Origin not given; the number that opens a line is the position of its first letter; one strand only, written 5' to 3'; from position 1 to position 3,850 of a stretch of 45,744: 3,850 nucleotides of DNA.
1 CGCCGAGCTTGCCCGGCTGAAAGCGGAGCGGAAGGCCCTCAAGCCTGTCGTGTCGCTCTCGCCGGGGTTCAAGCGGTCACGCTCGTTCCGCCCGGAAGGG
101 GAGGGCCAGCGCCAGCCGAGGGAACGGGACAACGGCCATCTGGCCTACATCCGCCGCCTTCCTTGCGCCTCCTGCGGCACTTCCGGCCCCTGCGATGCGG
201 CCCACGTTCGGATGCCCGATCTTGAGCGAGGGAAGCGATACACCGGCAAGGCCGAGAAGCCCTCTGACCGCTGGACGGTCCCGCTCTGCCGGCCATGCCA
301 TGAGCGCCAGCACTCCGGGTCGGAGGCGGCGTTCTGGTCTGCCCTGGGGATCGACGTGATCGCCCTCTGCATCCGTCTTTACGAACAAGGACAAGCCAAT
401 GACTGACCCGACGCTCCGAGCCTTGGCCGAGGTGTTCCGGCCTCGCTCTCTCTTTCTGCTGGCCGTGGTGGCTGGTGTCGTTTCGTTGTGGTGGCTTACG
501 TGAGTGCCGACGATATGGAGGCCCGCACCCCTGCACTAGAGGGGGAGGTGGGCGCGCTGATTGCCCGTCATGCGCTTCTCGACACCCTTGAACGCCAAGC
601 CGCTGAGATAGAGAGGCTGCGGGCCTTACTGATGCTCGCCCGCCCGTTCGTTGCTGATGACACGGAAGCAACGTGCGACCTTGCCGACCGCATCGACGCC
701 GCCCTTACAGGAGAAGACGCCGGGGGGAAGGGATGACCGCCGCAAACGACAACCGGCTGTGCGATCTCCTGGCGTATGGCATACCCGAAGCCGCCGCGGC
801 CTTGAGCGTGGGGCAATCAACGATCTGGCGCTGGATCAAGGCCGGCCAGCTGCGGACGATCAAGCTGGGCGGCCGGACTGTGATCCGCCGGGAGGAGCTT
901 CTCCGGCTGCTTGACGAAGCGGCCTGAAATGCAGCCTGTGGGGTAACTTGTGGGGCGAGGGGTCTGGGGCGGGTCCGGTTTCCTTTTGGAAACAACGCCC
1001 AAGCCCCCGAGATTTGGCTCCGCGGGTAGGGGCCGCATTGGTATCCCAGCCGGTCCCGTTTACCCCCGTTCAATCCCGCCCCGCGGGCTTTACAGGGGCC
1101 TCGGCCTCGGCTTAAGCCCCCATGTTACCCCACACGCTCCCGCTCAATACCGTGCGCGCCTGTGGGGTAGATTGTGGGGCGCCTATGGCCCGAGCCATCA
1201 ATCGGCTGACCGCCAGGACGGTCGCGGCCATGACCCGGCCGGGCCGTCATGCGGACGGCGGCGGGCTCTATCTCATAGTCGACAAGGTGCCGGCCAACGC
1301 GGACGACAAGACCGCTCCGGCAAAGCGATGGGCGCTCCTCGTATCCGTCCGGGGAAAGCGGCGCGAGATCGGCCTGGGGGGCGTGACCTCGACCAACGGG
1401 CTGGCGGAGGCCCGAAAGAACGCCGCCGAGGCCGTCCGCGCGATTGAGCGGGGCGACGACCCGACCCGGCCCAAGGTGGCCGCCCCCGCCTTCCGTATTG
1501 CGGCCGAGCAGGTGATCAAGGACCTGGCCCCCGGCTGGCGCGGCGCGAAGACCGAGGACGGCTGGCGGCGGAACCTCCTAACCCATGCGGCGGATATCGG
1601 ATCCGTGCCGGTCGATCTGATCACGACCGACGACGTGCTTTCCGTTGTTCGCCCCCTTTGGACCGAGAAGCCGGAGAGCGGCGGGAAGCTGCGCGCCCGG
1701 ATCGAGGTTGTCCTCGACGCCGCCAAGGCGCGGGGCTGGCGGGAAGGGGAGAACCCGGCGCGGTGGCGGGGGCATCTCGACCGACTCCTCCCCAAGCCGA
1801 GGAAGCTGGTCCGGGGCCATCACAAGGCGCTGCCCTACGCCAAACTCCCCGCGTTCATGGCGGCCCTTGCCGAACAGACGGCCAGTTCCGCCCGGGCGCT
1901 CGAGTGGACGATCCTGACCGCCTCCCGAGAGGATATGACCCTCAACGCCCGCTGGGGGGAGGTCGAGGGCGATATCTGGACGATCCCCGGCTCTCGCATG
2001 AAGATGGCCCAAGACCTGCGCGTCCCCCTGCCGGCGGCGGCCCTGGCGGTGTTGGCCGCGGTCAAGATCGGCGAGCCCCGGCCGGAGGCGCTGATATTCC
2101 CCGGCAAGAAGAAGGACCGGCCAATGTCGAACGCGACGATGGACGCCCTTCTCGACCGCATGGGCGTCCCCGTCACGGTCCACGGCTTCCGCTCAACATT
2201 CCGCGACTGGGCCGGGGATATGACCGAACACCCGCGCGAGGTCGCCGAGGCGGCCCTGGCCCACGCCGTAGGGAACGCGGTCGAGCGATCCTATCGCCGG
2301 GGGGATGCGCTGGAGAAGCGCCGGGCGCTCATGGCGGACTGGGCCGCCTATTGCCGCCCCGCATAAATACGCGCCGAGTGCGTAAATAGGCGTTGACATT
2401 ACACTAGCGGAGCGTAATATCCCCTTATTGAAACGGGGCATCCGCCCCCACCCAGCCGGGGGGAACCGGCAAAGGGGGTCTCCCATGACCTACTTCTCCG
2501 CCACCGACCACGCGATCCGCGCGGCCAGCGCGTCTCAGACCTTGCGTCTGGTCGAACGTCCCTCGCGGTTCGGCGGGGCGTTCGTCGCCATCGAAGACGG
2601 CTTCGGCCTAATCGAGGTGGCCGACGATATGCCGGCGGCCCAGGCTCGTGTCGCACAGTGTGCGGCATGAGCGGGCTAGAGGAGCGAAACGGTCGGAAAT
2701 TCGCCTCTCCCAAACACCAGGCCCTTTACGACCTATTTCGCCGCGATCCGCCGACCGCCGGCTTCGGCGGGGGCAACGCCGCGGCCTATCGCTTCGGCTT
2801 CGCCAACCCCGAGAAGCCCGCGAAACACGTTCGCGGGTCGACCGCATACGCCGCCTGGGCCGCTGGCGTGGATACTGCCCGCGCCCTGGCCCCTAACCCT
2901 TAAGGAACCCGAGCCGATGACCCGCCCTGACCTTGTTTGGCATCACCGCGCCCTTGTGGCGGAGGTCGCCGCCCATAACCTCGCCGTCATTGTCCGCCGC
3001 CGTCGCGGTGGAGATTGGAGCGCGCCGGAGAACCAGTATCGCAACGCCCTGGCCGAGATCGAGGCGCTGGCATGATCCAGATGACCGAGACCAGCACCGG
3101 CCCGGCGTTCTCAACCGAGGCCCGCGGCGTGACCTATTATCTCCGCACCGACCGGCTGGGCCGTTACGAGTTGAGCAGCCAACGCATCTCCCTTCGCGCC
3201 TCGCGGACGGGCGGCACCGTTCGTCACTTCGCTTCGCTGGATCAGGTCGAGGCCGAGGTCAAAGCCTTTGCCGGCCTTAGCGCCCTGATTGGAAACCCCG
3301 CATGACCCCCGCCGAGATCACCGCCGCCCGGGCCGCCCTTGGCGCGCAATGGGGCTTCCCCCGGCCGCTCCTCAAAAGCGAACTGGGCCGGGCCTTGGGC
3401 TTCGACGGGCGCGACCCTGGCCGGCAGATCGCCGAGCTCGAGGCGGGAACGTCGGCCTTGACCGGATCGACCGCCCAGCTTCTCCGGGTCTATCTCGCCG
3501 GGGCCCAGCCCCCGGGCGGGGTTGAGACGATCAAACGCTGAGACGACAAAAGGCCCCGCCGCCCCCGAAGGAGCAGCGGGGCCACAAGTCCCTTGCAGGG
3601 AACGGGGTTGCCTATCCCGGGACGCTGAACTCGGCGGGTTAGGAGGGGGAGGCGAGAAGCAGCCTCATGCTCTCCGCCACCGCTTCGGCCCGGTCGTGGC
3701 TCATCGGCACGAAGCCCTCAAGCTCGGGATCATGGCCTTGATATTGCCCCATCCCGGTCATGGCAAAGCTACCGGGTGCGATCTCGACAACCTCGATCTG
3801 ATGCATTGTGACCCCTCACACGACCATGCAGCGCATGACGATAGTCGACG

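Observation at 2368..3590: Cassette A: an int-proximal moron with a near-consensus sigma70 promoter, five coupled mini-ORFs ending in a paralogous HTH, and a terminator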

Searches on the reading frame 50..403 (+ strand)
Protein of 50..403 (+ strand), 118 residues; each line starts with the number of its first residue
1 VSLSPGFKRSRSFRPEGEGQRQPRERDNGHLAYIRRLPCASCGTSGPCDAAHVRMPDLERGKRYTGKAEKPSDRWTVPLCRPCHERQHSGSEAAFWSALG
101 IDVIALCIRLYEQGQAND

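Call 99: search_protein_families(library=pfam, proteins=[window:50-403:+], max_evalue=0.1)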
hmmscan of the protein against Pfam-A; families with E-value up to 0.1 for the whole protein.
window:50-403:+ (118 aa): 1 family
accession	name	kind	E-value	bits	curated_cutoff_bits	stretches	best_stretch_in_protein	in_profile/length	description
PF06147.18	DUF968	-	1.6e-06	28.7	27.8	1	27-100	89-154/171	Protein of unknown function (DUF968)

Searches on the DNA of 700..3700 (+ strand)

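Call 8: search_dna_similar(query=window:700-3700:+, collection=phages, mode=distant, max_rows=20)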
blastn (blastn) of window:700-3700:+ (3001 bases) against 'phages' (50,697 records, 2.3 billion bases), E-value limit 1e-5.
Records with a match: 7; places in all: 7; records where one place covers at least 80% of the query: 0.
Best place of each record, by identity: 60-80% 7.
By first word of the organism name: Ralstonia 4; Caulobacter 1; Cyanophage 1; Microcystis 1.
By host as written in the record: Ralstonia solanacearum 3; Caulobacter vibrioides CB15 1; Cylindrospermopsis raciborskii 1; Microcystis sp. 1; Ralstonia solanacearum R286, UW275 1.
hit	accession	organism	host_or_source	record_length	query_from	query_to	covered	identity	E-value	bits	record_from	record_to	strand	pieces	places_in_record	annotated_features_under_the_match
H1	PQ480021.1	Caulobacter phage DMCA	Caulobacter vibrioides CB15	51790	1047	1600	13%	69.8%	2e-16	159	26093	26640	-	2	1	integrase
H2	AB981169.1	Ralstonia phage RSY1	Ralstonia solanacearum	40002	1398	1658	9%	69.9%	6e-22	113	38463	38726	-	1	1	hypothetical protein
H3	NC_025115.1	Ralstonia phage RSY1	Ralstonia solanacearum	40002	1398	1658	9%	69.9%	6e-22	113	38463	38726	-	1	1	integrase arm-type DNA-binding domain-containing protein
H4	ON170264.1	Ralstonia phage YO158_1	Ralstonia solanacearum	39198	989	1512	6%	76.1%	3e-7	129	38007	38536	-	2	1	record has no annotation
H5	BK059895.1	Cyanophage Cy-LDV1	Cylindrospermopsis raciborskii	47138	1474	1651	6%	69.1%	5e-10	74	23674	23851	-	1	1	integrase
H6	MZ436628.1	Microcystis phage Mwe-Yong1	Microcystis sp.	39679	1478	1644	6%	71.4%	4e-12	81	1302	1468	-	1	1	integrase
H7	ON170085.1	Ralstonia phage YO041_1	Ralstonia solanacearum R286, UW275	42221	989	1098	4%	72.7%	3e-7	64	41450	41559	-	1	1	record has no annotation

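Call 118: search_rna_families(source=L009, start=1, end=400, threshold=evalue, max_evalue=0.01)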
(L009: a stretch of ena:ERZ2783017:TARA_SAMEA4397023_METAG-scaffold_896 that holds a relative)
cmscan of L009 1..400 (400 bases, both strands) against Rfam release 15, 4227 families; matches with E-value up to 0.01: 0.
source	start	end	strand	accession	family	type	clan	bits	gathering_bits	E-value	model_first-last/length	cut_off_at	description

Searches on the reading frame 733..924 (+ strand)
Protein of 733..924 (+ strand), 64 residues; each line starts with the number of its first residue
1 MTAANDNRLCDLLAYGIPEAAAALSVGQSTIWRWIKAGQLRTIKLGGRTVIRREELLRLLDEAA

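Call 4: search_protein_families(library=pfam, proteins=[window:733-924:+], max_evalue=1)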
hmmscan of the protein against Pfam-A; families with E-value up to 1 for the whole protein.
window:733-924:+ (64 aa): 8 families
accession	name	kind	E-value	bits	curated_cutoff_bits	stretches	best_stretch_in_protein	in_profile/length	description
PF12728.13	HTH_17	-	7.1e-13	49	27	1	15-62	2-49/51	Helix-turn-helix domain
PF13384.12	HTH_23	-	0.00059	20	24.6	1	15-37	18-40/50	Homeodomain-like domain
PF05930.18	Phage_AlpA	-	0.039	14.3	21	1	21-50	10-40/51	Prophage CP4-57 regulatory protein (AlpA)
PF15943.11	YdaS_toxin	-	0.064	13.5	30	1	17-56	11-56/65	Bacterial toxin YdaS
PF02001.22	DUF134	-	0.075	14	27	1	7-41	43-77/98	Protein of unknown function DUF134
PF20659.2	MS_C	-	0.088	13.7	23.1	1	17-62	33-75/118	Malate synthase, C-terminal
PF01710.22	HTH_Tnp_IS630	-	0.13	12.8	21.3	1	16-49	20-53/119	Transposase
PF21531.3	Rv2175c_wHTH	-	0.14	12.6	27.1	1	14-51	15-52/57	DNA-binding protein Rv2175c, wHTH domain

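Call 5: search_protein_families(library=phrogs, proteins=[window:733-924:+], max_evalue=1)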
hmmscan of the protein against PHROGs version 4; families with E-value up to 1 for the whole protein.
window:733-924:+ (64 aa): 13 families
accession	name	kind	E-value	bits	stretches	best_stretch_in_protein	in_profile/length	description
phrog_66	-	integration and excision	1.3e-08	35.9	1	15-62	94-142/412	excisionase and transcriptional regulator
phrog_17819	-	unknown function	0.00045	21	1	15-37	23-45/60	-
phrog_2907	-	integration and excision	0.0021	19.4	1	18-52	10-44/117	excisionase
phrog_2474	-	transcription regulation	0.0028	18.6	1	19-45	53-79/118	MerR-like transcriptional regulator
phrog_35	-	transcription regulation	0.0066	17.5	1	7-44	76-116/181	transcriptional repressor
phrog_10045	-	DNA, RNA and nucleotide metabolism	0.032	15.1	1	17-59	23-66/74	HTH DNA binding protein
phrog_33310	-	unknown function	0.14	13.1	1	17-46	110-139/157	-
phrog_8446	-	DNA, RNA and nucleotide metabolism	0.14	12.8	1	19-58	33-66/211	HNH endonuclease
phrog_6620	-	integration and excision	0.18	12.4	1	16-58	3-47/201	transposase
phrog_1840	-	integration and excision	0.21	13.1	1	13-61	5-54/90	excisionase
phrog_14080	-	unknown function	0.3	11.2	1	17-56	187-224/294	-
phrog_4494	-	unknown function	0.36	12.3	1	17-38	21-42/109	-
phrog_3218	-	head and packaging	0.38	11.6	1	16-43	35-62/152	terminase small subunit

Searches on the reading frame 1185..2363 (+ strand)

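Call 4: search_protein_families(library=pfam, proteins=[window:1185-2363:+], max_evalue=1)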
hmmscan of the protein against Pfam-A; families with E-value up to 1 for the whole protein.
window:1185-2363:+ (393 aa): 5 families
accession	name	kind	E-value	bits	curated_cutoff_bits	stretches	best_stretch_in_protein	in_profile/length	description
PF22022.2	Phage_int_M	-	8.5e-20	71.2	27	1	103-197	1-96/96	Phage integrase central domain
PF13356.12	Arm-DNA-bind_3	-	7.7e-11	42.4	27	1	8-96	1-79/83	Arm DNA-binding domain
PF00589.27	Phage_integrase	-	2.9e-06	27.6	27.1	1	220-372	7-167/172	Phage integrase family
PF21929.2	GpP_4th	-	0.12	12.7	27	0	109-134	21-46/87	Mu phage baseplate assembly protein GpP, fourth domain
PF04430.19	DUF498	-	0.22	12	33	1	260-356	16-107/109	Protein of unknown function (DUF498/DUF598)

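Call 5: search_protein_families(library=phrogs, proteins=[window:1185-2363:+], max_evalue=1)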
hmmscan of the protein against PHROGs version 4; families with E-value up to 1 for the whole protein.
window:1185-2363:+ (393 aa): 7 families
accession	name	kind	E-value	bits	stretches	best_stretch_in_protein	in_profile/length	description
phrog_1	-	integration and excision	1.1e-28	101.9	1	43-389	119-450/611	integrase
phrog_216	-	integration and excision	2.9e-13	50.6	1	210-386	47-240/301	integrase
phrog_14880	-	unknown function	9.6e-05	23.2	1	349-387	11-49/57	-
phrog_3423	-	unknown function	0.00051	21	1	15-123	18-117/157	-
phrog_37801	-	unknown function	0.00086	20.4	1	349-389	27-67/73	-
phrog_24775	-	unknown function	0.0012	20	1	348-390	45-86/101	-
phrog_4095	-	unknown function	0.4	11.2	1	62-133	63-133/234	-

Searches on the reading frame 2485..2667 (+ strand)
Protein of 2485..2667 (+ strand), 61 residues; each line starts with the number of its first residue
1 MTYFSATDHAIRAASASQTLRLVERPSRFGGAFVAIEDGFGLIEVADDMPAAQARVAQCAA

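Call 4: search_protein_families(library=pfam, proteins=[window:2485-2667:+], max_evalue=1)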
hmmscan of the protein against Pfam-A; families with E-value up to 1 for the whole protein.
window:2485-2667:+ (61 aa): 0 families

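Call 5: search_protein_families(library=phrogs, proteins=[window:2485-2667:+], max_evalue=1)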
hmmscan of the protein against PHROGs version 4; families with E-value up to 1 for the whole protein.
window:2485-2667:+ (61 aa): 0 families

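Call 80: find_homologous_proteins(query=window:2485-2667:+, max_evalue=0.01)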
Query window:2485-2667:+ (61 aa): 18 proteins with E <= 0.01 among 18 candidates.
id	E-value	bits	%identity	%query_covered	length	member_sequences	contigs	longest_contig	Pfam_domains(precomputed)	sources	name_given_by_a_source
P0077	5.4e-25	103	90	98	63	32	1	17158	-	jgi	-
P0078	7.7e-25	102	88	98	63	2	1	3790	-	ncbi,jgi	jgi:hypothetical protein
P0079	1.3e-23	99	85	100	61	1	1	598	-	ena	-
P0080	3.9e-22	94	84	100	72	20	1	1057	-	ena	-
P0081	1.0e-21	93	82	100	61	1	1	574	-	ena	-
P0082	1.5e-21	92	79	100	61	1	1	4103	-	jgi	-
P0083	2.5e-20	88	78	98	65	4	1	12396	-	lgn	-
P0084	5.8e-20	87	77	100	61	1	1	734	-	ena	-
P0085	8.3e-20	87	77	100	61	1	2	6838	-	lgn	-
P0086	9.2e-20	87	75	98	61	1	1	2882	-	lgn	-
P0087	2.4e-19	85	77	100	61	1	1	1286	-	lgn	-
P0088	9.9e-19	83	94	77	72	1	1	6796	-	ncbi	-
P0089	3.5e-17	79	74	95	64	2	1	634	-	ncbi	-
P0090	1.5e-16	77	76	95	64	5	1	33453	-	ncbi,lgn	-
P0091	1.0e-14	71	66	97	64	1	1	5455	-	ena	-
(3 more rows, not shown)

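Call 81: find_encoding_contigs(protein=P0090, flank=5000, max_places=2)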
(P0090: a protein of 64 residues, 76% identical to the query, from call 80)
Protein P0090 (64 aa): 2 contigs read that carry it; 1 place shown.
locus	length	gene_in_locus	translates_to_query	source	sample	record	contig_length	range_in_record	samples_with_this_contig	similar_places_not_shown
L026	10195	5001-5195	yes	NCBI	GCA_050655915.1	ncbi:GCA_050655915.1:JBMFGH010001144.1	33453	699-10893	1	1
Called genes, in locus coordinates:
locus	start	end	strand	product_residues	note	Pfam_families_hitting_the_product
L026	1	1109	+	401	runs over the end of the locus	PF05065:Phage_capsid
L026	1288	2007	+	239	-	-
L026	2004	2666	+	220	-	PF05135:Phage_connect_1 (faint)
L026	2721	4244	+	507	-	PF13578:Methyltransf_24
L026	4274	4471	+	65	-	-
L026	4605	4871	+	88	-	-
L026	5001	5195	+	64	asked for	-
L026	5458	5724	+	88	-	-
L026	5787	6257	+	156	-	-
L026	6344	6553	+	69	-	-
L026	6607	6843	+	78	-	-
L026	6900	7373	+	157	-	-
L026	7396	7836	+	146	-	PF06199:Phage_tail_2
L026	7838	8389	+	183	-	PF11836:Phage_TAC_11 (weak)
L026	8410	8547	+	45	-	-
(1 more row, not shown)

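Call 82: find_encoding_contigs(protein=P0077, flank=5000, max_places=2)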
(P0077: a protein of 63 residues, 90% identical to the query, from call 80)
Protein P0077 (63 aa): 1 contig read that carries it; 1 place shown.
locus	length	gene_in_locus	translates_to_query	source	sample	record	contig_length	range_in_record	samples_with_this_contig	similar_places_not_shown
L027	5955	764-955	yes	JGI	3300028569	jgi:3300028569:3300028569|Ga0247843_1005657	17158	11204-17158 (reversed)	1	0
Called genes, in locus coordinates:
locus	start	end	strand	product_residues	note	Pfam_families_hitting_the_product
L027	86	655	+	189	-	-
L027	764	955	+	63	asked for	-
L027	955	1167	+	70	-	-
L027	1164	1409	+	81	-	-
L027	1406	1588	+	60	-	-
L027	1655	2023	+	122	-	PF20901:Sf6_terminase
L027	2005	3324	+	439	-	-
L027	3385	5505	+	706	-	-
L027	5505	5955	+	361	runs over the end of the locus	-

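Call 83: find_encoding_contigs(protein=P0083, flank=5000, max_places=2)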
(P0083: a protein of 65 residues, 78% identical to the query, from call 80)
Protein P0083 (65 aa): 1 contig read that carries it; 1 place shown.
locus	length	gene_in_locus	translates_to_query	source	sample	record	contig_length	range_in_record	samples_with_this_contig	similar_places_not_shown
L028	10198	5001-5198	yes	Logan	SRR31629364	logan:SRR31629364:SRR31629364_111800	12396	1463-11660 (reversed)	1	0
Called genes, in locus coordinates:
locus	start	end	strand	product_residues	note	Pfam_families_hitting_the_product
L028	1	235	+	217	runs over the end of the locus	-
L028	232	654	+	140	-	PF08774:VRR_NUC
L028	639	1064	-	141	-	PF00436:SSB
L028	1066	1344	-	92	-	-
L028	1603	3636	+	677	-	PF13481:AAA_25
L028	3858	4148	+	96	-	-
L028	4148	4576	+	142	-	-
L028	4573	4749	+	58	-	-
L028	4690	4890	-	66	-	-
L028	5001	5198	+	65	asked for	-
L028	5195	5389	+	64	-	-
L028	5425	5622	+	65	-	-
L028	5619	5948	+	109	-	-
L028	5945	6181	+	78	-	-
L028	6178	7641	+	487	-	PF17289:Terminase_6C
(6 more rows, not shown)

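Call 93: search_protein_families(library=padloc, proteins=[window:2485-2667:+], max_evalue=0.1)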
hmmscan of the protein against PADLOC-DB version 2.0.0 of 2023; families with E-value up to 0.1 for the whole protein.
window:2485-2667:+ (61 aa): 0 families

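Call 94: search_protein_families(library=ncbifam, proteins=[window:2485-2667:+], max_evalue=0.1)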
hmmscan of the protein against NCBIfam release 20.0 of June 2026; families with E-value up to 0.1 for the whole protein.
window:2485-2667:+ (61 aa): 0 families
